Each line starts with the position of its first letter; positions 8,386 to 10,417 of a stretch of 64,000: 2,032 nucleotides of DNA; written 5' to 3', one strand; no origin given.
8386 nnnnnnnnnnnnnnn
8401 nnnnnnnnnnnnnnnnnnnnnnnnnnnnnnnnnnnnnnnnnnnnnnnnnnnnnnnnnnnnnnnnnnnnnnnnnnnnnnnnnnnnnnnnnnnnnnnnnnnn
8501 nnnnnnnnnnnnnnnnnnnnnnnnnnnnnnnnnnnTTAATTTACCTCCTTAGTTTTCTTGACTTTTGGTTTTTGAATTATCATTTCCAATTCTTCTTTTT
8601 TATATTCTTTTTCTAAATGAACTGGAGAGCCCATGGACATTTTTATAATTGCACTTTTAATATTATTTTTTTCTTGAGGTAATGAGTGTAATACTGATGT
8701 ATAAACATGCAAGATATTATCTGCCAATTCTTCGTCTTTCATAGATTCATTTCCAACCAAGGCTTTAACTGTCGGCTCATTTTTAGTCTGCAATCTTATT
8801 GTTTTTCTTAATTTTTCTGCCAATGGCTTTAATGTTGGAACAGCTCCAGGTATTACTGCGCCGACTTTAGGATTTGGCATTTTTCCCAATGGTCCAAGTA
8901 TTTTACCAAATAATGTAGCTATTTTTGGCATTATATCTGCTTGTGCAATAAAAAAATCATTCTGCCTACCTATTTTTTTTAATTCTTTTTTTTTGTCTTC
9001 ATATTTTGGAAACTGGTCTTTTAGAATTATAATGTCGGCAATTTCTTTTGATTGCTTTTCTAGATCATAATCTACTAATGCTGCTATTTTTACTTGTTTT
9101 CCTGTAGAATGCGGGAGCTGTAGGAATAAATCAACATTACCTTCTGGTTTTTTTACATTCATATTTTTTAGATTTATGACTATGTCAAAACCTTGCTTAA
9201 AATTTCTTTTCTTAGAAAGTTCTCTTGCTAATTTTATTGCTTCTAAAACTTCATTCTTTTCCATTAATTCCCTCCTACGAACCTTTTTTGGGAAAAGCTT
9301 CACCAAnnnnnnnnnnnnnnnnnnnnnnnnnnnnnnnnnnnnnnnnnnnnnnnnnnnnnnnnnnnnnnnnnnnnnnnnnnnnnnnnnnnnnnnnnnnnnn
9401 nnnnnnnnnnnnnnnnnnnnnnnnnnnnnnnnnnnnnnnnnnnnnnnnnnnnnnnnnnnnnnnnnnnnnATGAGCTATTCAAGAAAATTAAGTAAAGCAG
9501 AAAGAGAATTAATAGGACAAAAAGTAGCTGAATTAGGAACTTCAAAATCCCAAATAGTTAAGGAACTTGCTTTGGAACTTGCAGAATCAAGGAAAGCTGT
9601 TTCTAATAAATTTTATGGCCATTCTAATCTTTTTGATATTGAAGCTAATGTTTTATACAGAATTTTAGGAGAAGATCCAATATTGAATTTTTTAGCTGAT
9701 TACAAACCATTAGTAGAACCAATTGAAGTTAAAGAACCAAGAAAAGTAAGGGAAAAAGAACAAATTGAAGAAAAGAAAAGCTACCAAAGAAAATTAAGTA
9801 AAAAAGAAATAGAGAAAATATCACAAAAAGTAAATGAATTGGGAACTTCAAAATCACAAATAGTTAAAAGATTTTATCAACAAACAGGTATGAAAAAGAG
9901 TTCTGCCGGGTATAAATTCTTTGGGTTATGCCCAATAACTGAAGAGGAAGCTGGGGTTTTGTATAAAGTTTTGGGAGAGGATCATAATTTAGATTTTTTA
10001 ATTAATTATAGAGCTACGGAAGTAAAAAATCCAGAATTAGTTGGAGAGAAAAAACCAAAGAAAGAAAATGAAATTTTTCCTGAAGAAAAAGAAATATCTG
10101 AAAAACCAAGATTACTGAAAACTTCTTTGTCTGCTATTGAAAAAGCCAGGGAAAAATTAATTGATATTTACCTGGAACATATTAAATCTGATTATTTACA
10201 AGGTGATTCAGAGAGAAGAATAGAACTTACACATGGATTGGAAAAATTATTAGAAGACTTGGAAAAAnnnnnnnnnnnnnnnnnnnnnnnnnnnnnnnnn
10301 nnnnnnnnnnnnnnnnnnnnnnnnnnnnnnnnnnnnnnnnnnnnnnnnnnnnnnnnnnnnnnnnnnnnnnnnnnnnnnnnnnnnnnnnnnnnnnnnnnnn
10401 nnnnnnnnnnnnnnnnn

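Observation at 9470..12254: Divergent two-gene module of unknown function whose products share a ~31-aa motif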

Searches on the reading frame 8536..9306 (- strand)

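Call 3: search_protein_families(library=pfam, proteins=[window:8536-9306:-], max_evalue=1)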
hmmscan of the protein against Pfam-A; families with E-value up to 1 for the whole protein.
window:8536-9306:- (256 aa): 2 families
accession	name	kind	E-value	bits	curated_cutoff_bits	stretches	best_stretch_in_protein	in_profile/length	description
PF00687.26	Ribosomal_L1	-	3.4e-39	134.9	32.2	1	32-226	5-197/198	Ribosomal protein L1p/L10e family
PF15225.11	IL32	-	0.19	12.6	27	1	160-213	3-55/100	Interleukin 32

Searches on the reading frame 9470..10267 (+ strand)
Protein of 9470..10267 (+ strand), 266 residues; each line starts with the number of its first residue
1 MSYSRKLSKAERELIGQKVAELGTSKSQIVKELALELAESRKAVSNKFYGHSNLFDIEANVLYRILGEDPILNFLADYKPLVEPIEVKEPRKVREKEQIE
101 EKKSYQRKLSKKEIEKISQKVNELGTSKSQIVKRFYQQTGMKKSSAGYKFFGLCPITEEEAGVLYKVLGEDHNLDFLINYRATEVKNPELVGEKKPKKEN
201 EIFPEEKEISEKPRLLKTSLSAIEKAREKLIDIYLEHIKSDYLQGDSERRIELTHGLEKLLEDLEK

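Call 3: search_protein_families(library=pfam, proteins=[window:9470-10267:+], max_evalue=1)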
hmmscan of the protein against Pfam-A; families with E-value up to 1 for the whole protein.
window:9470-10267:+ (266 aa): 4 families
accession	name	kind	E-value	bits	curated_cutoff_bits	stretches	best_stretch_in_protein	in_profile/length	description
PF14842.11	FliG_N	-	0.0001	23.3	25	1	105-144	23-62/104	FliG N-terminal domain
PF01402.27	RHH_1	-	0.0001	22.5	20.5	1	108-134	5-31/39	Ribbon-helix-helix protein, copG family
PF07261.16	DnaB_2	-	0.055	13.6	22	0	103-131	6-34/74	Replication initiation and membrane attachment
PF10491.14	Nrf1_DNA-bind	-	0.27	11.4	23.5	1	59-132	66-138/213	NLS-binding and DNA-binding and dimerisation domains of Nrf1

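Call 4: search_protein_families(library=phrogs, proteins=[window:9470-10267:+], max_evalue=1)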
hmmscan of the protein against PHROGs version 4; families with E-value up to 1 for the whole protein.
window:9470-10267:+ (266 aa): 4 families
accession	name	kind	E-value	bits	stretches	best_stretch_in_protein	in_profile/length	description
phrog_28298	-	unknown function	0.023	15.8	0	103-133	5-35/68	-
phrog_6700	-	lysis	0.088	10.6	1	9-198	2286-2473/2898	endolysin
phrog_11022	-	unknown function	0.11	13.7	1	94-171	120-198/227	-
phrog_3887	-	transcription regulation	0.33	11.7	0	103-133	21-49/61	transcriptional regulator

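Call 5: search_protein_families(library=ncbifam, proteins=[window:9470-10267:+], max_evalue=1)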
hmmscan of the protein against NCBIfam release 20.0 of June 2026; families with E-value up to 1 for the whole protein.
window:9470-10267:+ (266 aa): 5 families
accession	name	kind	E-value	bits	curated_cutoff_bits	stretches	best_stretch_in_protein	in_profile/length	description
TIGR03188.1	histidine_hisI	equivalog_domain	0.04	14.2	42.7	1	93-123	8-38/84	phosphoribosyl-ATP diphosphatase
NF004431.0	PRK05771.2-5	equivalog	0.13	10.7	851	1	106-244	90-226/649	V-type ATP synthase subunit I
NF050181.1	TA_anti_VapB_Myco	equivalog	0.2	12.2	60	0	107-141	7-41/72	type II toxin-antitoxin system VapB family antitoxin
NF001613.0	PRK00400.1-5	equivalog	0.35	10.9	120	1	93-123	13-43/107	phosphoribosyl-ATP diphosphatase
NF002747.0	PRK02759.1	equivalog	0.66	9.6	187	1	92-125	124-157/208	bifunctional phosphoribosyl-AMP cyclohydrolase/phosphoribosyl-ATP diphosphatase HisIE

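Call 30: find_homologous_proteins(query=window:9470-10267:+, max_evalue=0.01)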
Query window:9470-10267:+ (266 aa): 1 proteins with E <= 0.01 among 1836 candidates.
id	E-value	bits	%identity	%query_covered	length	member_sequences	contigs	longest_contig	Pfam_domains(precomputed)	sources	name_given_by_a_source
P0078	2.7e-161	553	100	100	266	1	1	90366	-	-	-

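Call 53: search_protein_families(library=padloc, proteins=[window:9470-10267:+], max_evalue=10)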
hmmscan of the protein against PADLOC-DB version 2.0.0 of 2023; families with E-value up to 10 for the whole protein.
window:9470-10267:+ (266 aa): 1 family
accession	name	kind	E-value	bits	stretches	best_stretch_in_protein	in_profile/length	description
PDLC04773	PDC-M68A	-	0.02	13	1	95-138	79-122/200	-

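Call 80: search_solved_structures(query=window:9470-10267:+, max_evalue=10, show_alignments=3)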
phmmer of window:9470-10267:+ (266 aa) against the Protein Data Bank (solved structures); distinct sequences matched with E-value up to 10: 4.
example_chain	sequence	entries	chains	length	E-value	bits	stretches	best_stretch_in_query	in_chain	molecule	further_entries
7eqx_A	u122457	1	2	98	0.023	17.5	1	141-177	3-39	Carboxypeptidase B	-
11fs_C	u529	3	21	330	0.034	16.9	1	100-211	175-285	Cas7c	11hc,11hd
4u3m_D0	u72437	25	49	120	1.8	11.3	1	95-144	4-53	40S ribosomal protein S20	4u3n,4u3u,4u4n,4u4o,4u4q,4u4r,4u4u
3j6x_20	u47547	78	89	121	1.8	11.2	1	95-144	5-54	40S ribosomal protein S20 | 40S ribosomal protein rpS20 (S10p) | uS10 (yeast S20)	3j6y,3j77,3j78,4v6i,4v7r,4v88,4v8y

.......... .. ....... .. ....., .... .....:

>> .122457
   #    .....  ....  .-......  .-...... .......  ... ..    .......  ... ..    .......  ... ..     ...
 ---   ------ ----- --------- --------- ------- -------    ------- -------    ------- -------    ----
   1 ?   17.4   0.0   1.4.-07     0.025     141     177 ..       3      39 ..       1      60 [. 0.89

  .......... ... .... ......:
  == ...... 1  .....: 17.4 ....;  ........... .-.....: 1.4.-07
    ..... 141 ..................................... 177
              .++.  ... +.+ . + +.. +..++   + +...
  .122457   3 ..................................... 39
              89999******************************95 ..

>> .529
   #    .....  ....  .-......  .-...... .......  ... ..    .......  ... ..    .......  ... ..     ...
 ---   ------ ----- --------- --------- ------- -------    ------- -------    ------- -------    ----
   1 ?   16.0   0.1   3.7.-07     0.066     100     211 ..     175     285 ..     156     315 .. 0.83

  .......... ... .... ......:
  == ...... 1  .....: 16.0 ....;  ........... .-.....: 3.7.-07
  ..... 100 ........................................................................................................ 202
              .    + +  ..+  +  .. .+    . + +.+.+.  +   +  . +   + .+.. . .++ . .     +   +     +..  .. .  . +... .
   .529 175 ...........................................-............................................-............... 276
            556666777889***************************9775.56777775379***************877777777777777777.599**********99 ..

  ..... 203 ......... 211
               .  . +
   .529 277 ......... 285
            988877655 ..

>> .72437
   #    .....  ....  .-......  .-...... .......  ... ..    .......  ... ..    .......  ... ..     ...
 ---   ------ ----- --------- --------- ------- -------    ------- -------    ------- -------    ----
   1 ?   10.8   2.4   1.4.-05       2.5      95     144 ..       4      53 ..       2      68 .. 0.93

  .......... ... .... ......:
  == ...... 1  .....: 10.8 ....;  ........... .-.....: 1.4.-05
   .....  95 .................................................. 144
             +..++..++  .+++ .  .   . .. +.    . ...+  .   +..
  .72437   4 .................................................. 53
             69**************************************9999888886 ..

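Call 99: find_homologous_proteins(query=window:9470-10267:+, region=222-266, max_evalue=10)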
Query window:9470-10267:+, residues 222-266 (45 aa): 1 proteins with E <= 10 among 62 candidates.
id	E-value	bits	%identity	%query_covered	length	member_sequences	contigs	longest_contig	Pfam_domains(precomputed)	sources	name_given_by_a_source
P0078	2.0e-18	81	100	100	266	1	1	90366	-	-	-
